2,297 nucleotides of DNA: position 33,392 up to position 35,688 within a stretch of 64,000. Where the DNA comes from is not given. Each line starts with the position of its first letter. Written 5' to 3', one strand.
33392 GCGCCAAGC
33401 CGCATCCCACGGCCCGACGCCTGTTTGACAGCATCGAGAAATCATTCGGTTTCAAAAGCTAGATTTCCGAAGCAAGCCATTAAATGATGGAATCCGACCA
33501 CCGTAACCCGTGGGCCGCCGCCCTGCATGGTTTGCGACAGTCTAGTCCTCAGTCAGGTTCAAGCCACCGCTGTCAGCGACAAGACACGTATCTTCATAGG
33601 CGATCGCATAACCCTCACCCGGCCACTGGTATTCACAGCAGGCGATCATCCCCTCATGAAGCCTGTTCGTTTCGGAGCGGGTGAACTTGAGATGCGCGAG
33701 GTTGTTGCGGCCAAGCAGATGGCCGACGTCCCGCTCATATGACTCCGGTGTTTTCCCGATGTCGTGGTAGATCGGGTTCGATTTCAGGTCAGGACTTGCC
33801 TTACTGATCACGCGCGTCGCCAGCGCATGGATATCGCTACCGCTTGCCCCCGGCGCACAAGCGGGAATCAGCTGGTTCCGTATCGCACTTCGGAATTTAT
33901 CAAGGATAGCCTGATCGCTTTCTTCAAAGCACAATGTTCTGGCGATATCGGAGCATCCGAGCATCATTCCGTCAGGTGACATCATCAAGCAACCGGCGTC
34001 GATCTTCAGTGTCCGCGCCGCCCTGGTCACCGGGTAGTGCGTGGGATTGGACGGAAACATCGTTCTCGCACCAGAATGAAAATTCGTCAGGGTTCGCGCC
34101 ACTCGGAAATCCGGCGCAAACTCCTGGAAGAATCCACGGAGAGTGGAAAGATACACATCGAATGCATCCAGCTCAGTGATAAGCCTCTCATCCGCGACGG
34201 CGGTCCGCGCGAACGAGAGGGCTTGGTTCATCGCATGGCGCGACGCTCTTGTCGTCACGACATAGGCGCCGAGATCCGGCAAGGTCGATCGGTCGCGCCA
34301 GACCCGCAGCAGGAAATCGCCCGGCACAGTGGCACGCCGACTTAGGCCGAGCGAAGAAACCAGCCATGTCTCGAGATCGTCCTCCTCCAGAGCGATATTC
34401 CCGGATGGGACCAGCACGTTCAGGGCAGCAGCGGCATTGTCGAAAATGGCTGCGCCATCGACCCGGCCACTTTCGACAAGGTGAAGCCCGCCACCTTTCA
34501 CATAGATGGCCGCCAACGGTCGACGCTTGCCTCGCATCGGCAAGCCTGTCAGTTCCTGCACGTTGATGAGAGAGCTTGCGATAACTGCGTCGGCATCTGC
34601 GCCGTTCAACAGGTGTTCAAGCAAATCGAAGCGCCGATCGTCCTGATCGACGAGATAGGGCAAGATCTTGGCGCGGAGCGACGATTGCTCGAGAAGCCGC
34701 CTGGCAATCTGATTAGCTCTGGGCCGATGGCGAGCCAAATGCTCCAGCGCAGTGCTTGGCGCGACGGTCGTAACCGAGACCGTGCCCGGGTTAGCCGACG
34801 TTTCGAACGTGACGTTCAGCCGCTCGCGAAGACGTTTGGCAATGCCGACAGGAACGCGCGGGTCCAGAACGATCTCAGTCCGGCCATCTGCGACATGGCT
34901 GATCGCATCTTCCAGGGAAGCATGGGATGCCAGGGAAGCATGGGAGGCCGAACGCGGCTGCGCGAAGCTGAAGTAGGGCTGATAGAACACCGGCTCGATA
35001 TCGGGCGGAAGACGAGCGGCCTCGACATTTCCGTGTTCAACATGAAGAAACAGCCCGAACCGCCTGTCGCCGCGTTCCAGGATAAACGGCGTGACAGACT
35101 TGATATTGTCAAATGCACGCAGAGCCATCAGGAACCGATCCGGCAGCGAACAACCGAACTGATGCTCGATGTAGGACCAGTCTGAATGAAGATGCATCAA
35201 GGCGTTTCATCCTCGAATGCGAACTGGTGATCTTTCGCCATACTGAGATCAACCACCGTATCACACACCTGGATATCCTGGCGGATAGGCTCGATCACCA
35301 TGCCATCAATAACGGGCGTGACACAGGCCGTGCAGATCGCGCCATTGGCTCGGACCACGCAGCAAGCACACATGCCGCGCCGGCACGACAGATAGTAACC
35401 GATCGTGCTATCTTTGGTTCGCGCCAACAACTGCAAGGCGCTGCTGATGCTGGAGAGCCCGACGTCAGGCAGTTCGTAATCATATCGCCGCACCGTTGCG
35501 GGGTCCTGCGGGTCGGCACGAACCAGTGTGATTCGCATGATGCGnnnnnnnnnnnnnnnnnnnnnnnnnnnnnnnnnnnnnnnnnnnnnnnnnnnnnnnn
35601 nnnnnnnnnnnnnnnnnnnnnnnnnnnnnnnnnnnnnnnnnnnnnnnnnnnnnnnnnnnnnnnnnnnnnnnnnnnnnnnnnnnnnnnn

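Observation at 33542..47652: Main candidate: a 14-gene co-directional operon whose enzyme combination matches no pathway I know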

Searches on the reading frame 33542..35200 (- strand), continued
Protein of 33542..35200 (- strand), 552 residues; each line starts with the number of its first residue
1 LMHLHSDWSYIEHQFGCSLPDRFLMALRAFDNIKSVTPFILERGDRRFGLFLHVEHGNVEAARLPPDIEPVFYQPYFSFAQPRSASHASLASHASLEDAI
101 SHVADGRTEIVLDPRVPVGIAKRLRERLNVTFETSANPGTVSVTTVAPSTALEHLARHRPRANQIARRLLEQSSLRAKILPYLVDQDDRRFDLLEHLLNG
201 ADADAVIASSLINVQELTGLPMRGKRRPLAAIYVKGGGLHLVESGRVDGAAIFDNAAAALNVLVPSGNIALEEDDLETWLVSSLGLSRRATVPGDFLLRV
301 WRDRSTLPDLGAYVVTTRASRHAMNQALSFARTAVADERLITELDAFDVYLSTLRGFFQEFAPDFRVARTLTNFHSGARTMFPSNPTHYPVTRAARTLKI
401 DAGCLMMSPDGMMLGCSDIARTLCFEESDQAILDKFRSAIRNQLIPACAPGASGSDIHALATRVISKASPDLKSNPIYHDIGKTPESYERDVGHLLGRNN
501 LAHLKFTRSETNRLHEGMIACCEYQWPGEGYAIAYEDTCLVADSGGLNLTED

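Call 64: get_annotated_region(hit=H2, flank=9000)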
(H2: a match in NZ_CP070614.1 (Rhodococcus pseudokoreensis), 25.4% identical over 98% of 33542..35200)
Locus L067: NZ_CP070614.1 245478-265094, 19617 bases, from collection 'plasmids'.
description: Rhodococcus pseudokoreensis strain R79 plasmid unnamed5, complete sequence
organism: Rhodococcus pseudokoreensis (NCBI taxid 2811421)
taxonomy: Bacteria; Actinomycetota; Actinomycetes; Mycobacteriales; Nocardiaceae; Rhodococcus; Rhodococcus pseudokoreensis
host: -; source: cell culture,rhizosphere of apple plantlets grown in replant diseased soil; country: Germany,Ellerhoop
typing (MOB-suite, as given by PLSDB): non-mobilizable; replicon rep_cluster_906
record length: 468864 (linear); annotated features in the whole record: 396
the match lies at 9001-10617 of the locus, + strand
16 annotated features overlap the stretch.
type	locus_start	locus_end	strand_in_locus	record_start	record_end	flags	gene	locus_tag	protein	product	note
CDS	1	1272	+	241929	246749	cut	-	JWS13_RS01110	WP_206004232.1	NAD-glutamate dehydrogenase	GO:0019551 - glutamate catabolic process to 2-oxoglutarate [Evidence IEA]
CDS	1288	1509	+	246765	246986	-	-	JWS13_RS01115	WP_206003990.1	hypothetical protein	-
CDS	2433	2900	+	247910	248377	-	-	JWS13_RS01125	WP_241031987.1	hypothetical protein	-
CDS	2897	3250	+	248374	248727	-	-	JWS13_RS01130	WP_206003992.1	hypothetical protein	-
CDS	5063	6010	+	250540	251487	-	kdgD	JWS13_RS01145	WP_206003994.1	5-dehydro-4-deoxyglucarate dehydratase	-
CDS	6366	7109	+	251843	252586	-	-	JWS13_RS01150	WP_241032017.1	ABC transporter permease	-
CDS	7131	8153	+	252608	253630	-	-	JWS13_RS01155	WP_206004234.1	ABC transporter substrate-binding protein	-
CDS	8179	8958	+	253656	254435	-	-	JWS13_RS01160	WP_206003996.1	ABC transporter ATP-binding protein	-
CDS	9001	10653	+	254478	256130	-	-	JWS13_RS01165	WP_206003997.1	aminopeptidase P family N-terminal domain-containing protein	-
CDS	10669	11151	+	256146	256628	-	-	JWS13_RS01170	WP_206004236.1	RidA family protein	-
CDS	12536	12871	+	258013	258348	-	-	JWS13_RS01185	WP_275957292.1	MaoC family dehydratase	-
CDS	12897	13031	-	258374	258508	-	-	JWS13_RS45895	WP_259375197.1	hypothetical protein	-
CDS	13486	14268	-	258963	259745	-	-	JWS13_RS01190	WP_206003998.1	enoyl-CoA hydratase/isomerase family protein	-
CDS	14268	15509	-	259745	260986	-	-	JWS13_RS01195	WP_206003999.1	CoA transferase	-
CDS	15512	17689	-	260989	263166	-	-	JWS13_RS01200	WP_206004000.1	hydantoinase B/oxoprolinase family protein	-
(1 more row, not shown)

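Call 65: get_annotated_region(hit=H3, flank=9000)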
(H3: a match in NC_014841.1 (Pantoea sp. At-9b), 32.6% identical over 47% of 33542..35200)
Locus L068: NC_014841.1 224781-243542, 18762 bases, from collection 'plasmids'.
description: Pantoea sp. At-9b plasmid pPAT9B04, complete sequence
organism: Pantoea sp. At-9b (NCBI taxid 592316)
taxonomy: Bacteria; Pseudomonadota; Gammaproteobacteria; Enterobacterales; Erwiniaceae; Pantoea; Pantoea sp. At-9b
host: -; source: -; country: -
typing (MOB-suite, as given by PLSDB): non-mobilizable; replicon rep_cluster_962
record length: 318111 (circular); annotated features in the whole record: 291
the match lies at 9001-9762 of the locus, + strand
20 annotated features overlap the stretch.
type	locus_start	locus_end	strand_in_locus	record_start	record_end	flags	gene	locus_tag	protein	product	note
CDS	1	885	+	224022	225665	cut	-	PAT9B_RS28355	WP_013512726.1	ABC transporter ATP-binding protein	-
CDS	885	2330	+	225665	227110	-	-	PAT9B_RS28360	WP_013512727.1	D-aminoacylase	-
CDS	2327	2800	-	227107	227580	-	-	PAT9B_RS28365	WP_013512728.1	DUF4174 domain-containing protein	-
CDS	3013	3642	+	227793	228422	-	-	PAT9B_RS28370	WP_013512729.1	DNA-binding protein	-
CDS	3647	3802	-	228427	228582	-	-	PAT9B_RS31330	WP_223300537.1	hypothetical protein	-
CDS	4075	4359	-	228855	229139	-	-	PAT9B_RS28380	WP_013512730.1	metalloregulator ArsR/SmtB family transcription factor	GO:0006355 - regulation of DNA-templated transcription [Evidence IEA]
CDS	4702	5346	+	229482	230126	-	-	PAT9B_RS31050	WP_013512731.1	ABC transporter permease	GO:0055085 - transmembrane transport [Evidence IEA]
CDS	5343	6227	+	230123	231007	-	-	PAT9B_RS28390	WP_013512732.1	2-dehydropantoate 2-reductase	-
CDS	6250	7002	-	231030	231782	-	-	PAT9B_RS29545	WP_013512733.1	IclR family transcriptional regulator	GO:0006355 - regulation of DNA-templated transcription [Evidence IEA]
CDS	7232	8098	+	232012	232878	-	-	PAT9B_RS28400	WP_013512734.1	ABC transporter substrate-binding protein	-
CDS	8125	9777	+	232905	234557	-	-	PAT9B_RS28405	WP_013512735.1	M24 family metallopeptidase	-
CDS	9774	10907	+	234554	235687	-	-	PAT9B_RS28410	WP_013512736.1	M20/M25/M40 family metallo-hydrolase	-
CDS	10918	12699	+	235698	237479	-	-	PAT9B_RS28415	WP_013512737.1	M28 family peptidase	-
CDS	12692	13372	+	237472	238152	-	-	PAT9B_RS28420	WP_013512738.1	aspartate/glutamate racemase family protein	-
CDS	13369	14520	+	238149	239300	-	-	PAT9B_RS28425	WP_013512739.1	amidohydrolase family protein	-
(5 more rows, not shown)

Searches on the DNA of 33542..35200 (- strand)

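Call 47: search_rna_families(sources=[L007, L013, L018, L020, L011, L004], threshold=gathering)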
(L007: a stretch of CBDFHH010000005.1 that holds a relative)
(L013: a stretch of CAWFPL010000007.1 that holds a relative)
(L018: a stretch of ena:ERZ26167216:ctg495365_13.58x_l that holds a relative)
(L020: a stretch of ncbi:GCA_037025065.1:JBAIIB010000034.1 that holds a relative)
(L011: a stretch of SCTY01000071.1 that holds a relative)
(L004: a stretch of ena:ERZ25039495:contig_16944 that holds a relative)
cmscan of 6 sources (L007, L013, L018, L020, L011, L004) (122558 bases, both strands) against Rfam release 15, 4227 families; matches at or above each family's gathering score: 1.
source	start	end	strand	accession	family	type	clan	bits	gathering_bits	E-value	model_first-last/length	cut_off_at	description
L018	253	480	-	RF02005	group-II-D1D4-6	Intron;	CL00102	127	49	2.2e-35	1-225/225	no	Group II catalytic intron D1-D4-6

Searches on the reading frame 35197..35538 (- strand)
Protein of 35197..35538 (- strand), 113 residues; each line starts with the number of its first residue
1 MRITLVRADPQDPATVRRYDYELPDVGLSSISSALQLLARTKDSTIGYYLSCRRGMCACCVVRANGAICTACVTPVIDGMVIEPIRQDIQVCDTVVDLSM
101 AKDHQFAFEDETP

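Call 5: search_protein_families(library=pfam, proteins=[window:35197-35538:-], max_evalue=0.001)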
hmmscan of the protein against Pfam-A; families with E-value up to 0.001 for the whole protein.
window:35197-35538:- (113 aa): 2 families
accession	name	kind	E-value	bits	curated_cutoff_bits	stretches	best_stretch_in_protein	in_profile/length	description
PF13085.11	Fer2_3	-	7.6e-12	45.6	27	1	3-100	2-104/107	2Fe-2S iron-sulfur cluster binding domain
PF13510.11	Fer2_4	-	0.00041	20.8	22.8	1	52-83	46-78/82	2Fe-2S iron-sulfur cluster binding domain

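Call 7: search_protein_families(library=ncbifam, proteins=[window:35197-35538:-], max_evalue=0.00001)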
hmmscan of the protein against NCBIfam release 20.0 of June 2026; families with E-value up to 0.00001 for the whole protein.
window:35197-35538:- (113 aa): 8 families
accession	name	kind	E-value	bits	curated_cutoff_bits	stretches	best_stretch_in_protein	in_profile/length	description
NF004898.0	PRK06259.1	equivalog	2.3e-13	49.6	385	1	3-105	6-105/488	fumarate reductase (CoM/CoB) subunit TfrB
TIGR00384.1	dhsB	subfamily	2.6e-11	43.4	88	1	6-100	2-102/222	succinate dehydrogenase and fumarate reductase iron-sulfur protein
NF004616.0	PRK05950.1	subfamily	7.4e-10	38.4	228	1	2-100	7-110/238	succinate dehydrogenase iron-sulfur subunit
NF009226.0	PRK12576.1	equivalog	6.2e-08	32.3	344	1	20-99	28-114/317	succinate dehydrogenase/fumarate reductase iron-sulfur subunit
NF042952.1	MFR_FeS_SdhB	equivalog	2.6e-07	30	600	1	17-76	16-75/320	8-methylmenaquinol:fumarate reductase iron-sulfur subunit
NF010071.0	PRK13552.1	equivalog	6.3e-07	28.9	264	1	2-78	6-83/241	fumarate reductase iron-sulfur subunit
NF009051.0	PRK12385.1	equivalog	2e-06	27.4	333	1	1-99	7-108/244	succinate dehydrogenase/fumarate reductase iron-sulfur subunit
NF009225.0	PRK12575.1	subfamily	2.6e-06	27.1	443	1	4-99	8-106/235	succinate dehydrogenase/fumarate reductase iron-sulfur subunit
